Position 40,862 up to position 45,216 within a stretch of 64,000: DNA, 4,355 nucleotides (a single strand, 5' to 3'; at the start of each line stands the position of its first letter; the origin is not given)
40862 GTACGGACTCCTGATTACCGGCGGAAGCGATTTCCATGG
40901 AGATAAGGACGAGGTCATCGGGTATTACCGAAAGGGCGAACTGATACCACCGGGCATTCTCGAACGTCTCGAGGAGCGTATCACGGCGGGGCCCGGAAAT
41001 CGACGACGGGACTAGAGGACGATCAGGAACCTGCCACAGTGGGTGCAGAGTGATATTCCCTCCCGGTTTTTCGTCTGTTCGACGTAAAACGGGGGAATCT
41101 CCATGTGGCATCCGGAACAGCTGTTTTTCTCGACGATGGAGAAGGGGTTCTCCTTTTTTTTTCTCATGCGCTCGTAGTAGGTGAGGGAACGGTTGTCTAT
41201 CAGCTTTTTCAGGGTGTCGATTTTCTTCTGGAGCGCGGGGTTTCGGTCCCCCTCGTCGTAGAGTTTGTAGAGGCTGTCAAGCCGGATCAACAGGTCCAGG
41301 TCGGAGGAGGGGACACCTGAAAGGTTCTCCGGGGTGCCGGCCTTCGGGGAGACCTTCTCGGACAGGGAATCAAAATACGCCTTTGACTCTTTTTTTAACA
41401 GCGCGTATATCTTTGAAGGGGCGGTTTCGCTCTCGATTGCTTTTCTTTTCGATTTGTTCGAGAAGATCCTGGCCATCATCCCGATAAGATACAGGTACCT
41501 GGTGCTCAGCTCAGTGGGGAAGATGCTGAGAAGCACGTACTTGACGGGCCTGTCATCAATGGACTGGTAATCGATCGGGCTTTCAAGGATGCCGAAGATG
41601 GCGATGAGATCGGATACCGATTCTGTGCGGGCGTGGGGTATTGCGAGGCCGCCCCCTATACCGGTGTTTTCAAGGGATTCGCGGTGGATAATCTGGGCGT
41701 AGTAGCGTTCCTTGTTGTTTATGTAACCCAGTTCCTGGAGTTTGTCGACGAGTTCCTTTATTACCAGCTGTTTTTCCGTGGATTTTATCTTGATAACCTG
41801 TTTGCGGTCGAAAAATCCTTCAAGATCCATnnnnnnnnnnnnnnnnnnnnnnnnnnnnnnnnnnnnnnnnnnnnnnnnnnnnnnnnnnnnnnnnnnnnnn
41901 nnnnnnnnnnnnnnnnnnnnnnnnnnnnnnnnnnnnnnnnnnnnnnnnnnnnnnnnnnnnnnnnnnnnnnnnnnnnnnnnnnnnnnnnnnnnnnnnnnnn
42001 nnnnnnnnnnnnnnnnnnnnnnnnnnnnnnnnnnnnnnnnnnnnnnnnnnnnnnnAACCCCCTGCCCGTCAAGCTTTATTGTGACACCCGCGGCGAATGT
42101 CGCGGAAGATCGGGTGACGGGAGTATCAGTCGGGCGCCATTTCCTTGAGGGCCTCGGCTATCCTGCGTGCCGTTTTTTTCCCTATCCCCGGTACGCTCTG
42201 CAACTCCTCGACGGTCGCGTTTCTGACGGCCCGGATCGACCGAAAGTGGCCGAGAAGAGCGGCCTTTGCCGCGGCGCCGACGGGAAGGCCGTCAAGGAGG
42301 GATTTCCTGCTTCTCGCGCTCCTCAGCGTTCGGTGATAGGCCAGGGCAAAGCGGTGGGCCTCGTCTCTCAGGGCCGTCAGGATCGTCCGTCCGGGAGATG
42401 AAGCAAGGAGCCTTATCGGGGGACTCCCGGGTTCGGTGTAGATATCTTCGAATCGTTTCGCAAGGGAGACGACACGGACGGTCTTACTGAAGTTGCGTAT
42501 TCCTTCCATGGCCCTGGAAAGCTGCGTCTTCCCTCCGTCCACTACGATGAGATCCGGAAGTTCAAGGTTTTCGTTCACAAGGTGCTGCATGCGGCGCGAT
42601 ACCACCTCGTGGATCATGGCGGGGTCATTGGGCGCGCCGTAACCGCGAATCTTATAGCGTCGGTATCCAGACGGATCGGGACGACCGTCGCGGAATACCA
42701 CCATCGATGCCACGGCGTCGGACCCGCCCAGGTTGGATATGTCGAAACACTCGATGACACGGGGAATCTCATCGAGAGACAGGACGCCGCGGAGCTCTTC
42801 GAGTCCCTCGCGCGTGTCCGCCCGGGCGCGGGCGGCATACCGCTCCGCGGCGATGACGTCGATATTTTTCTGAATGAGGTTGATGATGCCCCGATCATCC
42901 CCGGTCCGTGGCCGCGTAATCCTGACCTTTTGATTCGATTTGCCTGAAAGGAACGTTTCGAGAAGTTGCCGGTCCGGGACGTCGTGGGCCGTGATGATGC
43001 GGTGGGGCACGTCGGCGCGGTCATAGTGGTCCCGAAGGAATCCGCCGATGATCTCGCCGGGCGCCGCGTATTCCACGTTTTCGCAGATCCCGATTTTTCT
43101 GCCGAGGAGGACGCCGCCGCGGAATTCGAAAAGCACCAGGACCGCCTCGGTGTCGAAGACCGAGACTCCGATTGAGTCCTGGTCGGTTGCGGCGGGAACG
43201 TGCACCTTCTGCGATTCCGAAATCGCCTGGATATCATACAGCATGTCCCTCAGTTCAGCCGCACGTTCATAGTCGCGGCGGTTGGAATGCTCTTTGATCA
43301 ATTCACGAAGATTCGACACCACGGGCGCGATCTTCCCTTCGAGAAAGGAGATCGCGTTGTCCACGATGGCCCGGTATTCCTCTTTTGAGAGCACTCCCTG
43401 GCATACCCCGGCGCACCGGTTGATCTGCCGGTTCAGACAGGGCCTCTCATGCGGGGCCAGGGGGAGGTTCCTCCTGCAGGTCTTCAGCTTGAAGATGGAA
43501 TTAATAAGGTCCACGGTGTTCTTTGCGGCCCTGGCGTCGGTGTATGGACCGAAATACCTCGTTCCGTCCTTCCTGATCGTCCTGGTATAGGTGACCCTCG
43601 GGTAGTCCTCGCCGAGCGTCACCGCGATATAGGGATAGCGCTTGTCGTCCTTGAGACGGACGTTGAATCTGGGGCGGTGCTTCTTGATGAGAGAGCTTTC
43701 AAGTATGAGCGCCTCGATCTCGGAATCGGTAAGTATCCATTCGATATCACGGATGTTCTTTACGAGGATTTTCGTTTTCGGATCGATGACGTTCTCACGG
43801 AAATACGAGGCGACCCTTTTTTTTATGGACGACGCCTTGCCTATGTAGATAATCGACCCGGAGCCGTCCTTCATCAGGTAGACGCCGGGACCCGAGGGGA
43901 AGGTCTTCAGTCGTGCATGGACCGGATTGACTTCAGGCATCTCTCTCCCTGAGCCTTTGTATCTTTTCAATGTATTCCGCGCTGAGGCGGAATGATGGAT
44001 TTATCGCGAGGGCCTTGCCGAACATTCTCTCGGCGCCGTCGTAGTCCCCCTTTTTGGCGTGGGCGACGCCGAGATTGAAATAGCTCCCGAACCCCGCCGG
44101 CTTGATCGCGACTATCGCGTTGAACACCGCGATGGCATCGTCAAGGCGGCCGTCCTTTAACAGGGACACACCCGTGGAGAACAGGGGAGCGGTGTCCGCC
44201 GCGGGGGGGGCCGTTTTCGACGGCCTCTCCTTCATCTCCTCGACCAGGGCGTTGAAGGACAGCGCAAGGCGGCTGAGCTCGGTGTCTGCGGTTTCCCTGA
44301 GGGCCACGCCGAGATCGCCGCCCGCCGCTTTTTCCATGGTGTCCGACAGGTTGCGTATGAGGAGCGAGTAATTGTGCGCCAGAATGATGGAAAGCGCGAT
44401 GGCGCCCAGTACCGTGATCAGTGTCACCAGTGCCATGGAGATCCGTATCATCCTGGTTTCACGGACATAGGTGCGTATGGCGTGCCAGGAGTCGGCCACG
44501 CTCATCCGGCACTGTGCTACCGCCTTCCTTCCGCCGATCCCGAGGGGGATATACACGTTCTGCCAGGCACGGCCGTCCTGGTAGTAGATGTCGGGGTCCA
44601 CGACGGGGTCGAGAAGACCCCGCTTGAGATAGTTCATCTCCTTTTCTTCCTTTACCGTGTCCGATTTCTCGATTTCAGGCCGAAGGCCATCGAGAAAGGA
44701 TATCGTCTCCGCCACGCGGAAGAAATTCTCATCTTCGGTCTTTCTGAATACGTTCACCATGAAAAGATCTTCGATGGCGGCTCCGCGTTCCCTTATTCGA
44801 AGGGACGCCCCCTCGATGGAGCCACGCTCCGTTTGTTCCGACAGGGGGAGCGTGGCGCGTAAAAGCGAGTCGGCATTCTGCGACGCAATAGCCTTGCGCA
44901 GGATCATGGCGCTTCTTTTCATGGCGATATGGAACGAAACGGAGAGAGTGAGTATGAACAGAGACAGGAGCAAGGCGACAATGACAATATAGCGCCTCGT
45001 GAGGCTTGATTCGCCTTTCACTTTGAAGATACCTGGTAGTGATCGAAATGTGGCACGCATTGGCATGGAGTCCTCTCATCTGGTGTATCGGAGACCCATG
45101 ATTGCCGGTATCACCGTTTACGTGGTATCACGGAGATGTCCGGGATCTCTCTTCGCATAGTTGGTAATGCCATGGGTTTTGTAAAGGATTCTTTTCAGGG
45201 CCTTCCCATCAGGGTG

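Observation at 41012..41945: PTS EIIA(Ntr)-like domain fused to a coiled-coil/C4 zinc ribbon, directly upstream of tRNA-Pro(GGG)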

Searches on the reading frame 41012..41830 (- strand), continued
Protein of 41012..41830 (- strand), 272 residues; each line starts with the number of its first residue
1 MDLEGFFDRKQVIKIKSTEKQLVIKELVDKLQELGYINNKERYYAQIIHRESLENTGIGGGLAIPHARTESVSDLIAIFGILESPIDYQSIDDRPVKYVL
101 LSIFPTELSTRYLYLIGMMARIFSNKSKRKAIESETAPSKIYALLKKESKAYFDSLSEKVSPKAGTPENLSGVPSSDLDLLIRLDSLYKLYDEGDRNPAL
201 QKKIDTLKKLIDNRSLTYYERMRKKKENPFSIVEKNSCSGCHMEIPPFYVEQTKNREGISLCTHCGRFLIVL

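Call 65: search_protein_families(library=pfam, proteins=[L041:4100-4810:-, L041:4788-5606:-, L041:3153-3827:-, L041:1108-3108:-, L041:5590-6897:-, L082:2645-3313:+], max_evalue=0.0001)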
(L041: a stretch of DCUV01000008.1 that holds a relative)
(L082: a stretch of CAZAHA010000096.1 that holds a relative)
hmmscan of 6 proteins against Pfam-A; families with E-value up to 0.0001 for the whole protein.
L041:4100-4810:- (236 aa): 2 families
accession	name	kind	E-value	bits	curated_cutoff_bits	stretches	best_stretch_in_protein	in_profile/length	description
PF24481.2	CT398_CC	-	1.8e-10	41.4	27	1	34-186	22-175/180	CT398-like coiled coil hairpin domain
PF02591.20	Zn_ribbon_9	-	2.7e-05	24.6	29.1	1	202-232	2-33/33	C4-type zinc ribbon domain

L041:4788-5606:- (272 aa): 1 family
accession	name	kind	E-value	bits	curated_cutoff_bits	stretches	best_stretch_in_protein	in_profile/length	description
PF01784.24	DUF34_NIF3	-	6.8e-63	213.1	23.4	1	6-263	4-256/256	Duf34/NIF3 (NGG1p interacting factor 3)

L041:3153-3827:- (224 aa): 2 families
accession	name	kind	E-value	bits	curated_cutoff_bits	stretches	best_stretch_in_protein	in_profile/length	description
PF13456.12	RVT_3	-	1.3e-24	86.9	21.6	1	98-219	2-123/123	Reverse transcriptase-like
PF00075.30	RNase_H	-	4.9e-15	56.4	25.8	1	94-220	4-140/141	RNase H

L041:1108-3108:- (666 aa): 3 families
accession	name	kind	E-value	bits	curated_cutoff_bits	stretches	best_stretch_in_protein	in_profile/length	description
PF17768.7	RecJ_OB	-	1.6e-20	73.6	27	1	557-661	1-107/107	RecJ OB domain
PF01368.27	DHH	-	7e-17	62.3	28.1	1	79-205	3-104/125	DHH family, N-terminal domain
PF02272.25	DHHA1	-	2.1e-10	41.4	25.9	1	451-546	3-101/102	DHHA1 domain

L041:5590-6897:- (435 aa): 3 families
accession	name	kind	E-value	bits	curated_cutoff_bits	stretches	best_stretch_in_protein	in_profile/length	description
PF08543.17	Phos_pyr_kin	-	6.3e-98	327.5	27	1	21-264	1-246/246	Phosphomethylpyrimidine kinase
PF00294.29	PfkB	-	7.6e-14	52.2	25.8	1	130-245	173-285/302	pfkB family carbohydrate kinase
PF10120.14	ThiN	-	1.8e-11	44.5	25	1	281-422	1-162/165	Thiamine-phosphate synthase ThiN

L082:2645-3313:+ (222 aa): 1 family
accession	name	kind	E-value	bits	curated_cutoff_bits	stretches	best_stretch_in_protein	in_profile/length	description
PF22175.2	Ogg-HhH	-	2e-42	145.1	27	1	29-202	1-172/173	8-oxoguanine DNA glycosylase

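Call 73: predict_structure(alignment_id=A6)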
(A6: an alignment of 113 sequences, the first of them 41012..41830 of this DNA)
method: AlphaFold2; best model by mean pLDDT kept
length: 272 residues; sequences in the alignment: 113
mean_pLDDT: 87.8   pTM: 0.58
mean pLDDT of the five models: 87.8, 87.4, 86.7, 86.6, 84.5
residues with pLDDT >= 90: 153; 70-90: 101; 50-70: 9; < 50: 9
segments of 3 or more residues with pLDDT < 50: 159-167
pLDDT, mean of each block of 10 residues (from residue 1): 89 96 98 96 96 90 96 96 93 94 95 91 90 92 94 69 46 78 92 88 93 88 84 85 80 77 87 73
secondary structure, 60 per line:
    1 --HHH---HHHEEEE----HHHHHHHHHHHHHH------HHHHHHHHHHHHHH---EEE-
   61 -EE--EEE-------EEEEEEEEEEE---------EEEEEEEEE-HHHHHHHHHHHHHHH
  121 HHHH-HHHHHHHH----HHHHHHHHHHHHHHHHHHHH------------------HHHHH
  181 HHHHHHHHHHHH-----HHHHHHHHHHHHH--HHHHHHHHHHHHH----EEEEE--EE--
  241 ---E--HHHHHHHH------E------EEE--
elements in order: E12-15 H20-33 H40-53 E57-59 E66-68 E76-86 E96-104 H106-124 H126-133 H138-157 H176-192 H198-210 H213-225 E230-234 H247-254 E268-270

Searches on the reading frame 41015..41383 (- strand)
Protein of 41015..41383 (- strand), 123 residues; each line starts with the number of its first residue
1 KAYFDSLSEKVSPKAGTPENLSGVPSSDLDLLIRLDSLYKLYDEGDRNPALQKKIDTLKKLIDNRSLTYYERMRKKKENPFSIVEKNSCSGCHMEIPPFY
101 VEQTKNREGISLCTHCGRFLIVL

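Call 46: search_solved_structures(query=A3, max_evalue=1, show_alignments=3)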
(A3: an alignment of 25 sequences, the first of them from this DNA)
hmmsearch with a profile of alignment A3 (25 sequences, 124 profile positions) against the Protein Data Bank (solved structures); distinct sequences matched with E-value up to 1: 13.
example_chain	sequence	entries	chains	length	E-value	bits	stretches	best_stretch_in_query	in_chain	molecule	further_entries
3na7_A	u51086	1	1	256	1e-14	57.8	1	12-123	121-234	HP0958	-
4ilo_A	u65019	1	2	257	3.4e-14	56.1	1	17-122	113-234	CT398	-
5y05_A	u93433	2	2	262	1.9e-06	31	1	40-123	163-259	msmeg_4306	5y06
9ycw_A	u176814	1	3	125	0.12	15.6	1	79-118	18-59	Ubiquitin carboxyl-terminal hydrolase 16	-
2i50_A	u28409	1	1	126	0.12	15.5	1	79-118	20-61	Ubiquitin carboxyl-terminal hydrolase 16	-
6n8k_v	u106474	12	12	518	0.23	14.7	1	89-121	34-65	60S ribosomal export protein NMD3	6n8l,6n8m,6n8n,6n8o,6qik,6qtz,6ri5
5t62_V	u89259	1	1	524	0.23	14.7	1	89-121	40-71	60S ribosomal export protein NMD3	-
1yoz_A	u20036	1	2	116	0.31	14.2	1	37-87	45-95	Hypothetical protein AF0941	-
4a4x_A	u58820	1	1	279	0.44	13.7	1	44-86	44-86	SERINE/THREONINE-PROTEIN KINASE NEK2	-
2w5a_A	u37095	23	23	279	0.44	13.7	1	44-86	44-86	SERINE/THREONINE-PROTEIN KINASE NEK2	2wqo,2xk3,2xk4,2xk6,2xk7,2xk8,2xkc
2jav_A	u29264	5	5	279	0.44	13.7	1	44-86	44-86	SERINE/THREONINE-PROTEIN KINASE NEK2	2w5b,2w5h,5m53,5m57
2e2z_A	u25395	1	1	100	0.66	13.2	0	89-118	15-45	Tim15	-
2d9k_A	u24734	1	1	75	0.73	13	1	87-121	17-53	FLN29 gene product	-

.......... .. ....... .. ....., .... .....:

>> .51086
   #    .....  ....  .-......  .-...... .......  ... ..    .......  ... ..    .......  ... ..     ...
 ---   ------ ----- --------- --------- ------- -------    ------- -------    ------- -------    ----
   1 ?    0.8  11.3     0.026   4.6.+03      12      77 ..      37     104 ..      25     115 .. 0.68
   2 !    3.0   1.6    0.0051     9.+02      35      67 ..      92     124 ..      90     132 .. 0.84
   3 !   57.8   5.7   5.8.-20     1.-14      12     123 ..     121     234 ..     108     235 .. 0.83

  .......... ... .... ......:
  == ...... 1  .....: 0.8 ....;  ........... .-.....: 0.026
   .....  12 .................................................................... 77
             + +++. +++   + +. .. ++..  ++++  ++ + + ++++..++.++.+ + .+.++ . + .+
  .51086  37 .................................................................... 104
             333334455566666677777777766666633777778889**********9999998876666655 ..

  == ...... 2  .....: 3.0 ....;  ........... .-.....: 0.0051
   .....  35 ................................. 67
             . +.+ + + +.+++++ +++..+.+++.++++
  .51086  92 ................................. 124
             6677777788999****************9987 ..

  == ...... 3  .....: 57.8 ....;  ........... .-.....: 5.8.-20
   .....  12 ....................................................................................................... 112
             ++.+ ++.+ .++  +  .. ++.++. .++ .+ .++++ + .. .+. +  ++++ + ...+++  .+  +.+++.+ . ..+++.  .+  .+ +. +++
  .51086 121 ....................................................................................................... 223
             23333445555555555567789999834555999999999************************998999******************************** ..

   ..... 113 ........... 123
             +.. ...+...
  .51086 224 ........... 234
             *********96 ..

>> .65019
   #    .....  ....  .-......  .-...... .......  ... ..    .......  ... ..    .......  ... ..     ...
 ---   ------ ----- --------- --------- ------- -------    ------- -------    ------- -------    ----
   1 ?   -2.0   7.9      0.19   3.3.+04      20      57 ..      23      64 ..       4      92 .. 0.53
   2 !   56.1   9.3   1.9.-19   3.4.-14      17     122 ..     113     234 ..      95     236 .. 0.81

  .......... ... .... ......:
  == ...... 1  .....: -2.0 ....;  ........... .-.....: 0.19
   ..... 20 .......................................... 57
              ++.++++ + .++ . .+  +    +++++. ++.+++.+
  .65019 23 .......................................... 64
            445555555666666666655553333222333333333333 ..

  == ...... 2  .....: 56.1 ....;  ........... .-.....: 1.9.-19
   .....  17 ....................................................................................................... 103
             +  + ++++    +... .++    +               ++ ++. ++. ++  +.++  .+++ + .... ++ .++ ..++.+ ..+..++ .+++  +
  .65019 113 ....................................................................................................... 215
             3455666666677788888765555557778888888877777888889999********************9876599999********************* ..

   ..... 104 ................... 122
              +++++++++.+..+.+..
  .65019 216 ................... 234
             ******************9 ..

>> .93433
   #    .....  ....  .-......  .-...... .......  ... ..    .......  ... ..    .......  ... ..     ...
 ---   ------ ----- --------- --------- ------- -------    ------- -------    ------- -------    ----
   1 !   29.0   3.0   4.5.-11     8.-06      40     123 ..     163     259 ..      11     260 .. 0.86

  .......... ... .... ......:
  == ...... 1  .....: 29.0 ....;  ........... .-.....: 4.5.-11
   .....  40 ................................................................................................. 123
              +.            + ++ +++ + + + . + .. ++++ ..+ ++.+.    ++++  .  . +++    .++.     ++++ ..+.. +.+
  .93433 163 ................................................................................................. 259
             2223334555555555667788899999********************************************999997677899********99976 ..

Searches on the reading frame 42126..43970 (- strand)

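Call 14: search_protein_families(library=pfam, proteins=[window:42126-43970:-], max_evalue=0.001)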
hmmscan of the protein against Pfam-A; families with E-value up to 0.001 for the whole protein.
window:42126-43970:- (614 aa): 9 families
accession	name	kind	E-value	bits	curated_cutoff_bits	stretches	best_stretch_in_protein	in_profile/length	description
PF08459.17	UvrC_RNaseH_dom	-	8.7e-46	156.1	22.3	1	396-542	3-158/159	UvrC RNAse H endonuclease domain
PF22920.2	UvrC_RNaseH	-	1.5e-20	73.7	24.3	1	263-372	1-111/116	UvrC Ribonuclease H-like domain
PF14520.12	HHH_5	-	2e-11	44.6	27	1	564-610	10-57/57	Helix-hairpin-helix domain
PF00633.29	HHH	-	2.9e-10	39.9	24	1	579-606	2-29/30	Helix-hairpin-helix motif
PF01541.30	GIY-YIG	-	6.4e-09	36.4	22.6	1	29-101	3-76/78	GIY-YIG catalytic domain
PF12826.13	HHH_2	-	2.8e-08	34.3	27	1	564-608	11-55/64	Helix-hairpin-helix motif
PF21176.3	RecR_HhH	-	6.9e-05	23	27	1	587-606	5-24/45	RecR, helix-hairpin-helix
PF02151.25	UVR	-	8.9e-05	22.6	21.5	1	218-245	4-31/36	UvrB/uvrC motif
PF12836.13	HHH_3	-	0.00048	20.6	27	1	583-607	9-33/65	Helix-hairpin-helix motif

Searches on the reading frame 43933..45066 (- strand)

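Call 14: search_protein_families(library=pfam, proteins=[window:43933-45066:-], max_evalue=0.001)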
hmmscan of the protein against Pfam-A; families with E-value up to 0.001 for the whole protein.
window:43933-45066:- (377 aa): 13 families
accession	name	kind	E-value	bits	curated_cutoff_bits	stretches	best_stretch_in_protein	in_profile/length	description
PF07719.23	TPR_2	-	3.2e-11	42.9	27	1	328-358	3-33/34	Tetratricopeptide repeat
PF00515.34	TPR_1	-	1.9e-10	40.5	27.8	1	329-359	4-34/34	Tetratricopeptide repeat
PF13181.12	TPR_8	-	1.6e-07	31.3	25.7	1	328-358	3-33/34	Tetratricopeptide repeat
PF13432.12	TPR_16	-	4e-07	30.8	32.7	1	299-357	4-62/65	Tetratricopeptide repeat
PF13414.12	TPR_11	-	9.8e-07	28.8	26.8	1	303-340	5-42/42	TPR repeat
PF14559.12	TPR_19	-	7.6e-06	26.6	25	1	302-358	1-57/68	Tetratricopeptide repeat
PF00672.30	HAMP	-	1.3e-05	25.8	25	1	237-279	10-52/53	HAMP domain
PF13424.12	TPR_12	-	5.3e-05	23.8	30.1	1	300-356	11-75/77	Tetratricopeptide repeat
PF13176.12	TPR_7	-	7.1e-05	23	27.9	0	329-356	2-29/36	Tetratricopeptide repeat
PF13374.12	TPR_10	-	0.00011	22.5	27.5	1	331-355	7-31/42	Tetratricopeptide repeat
PF13428.12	TPR_14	-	0.00015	22.6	23.5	0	330-359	5-34/44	Tetratricopeptide repeat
PF13174.12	TPR_6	-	0.00022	22.1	26.3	0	329-357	3-31/33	Tetratricopeptide repeat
PF13431.12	TPR_17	-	0.00054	20.5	24.4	0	315-346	2-33/34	Tetratricopeptide repeat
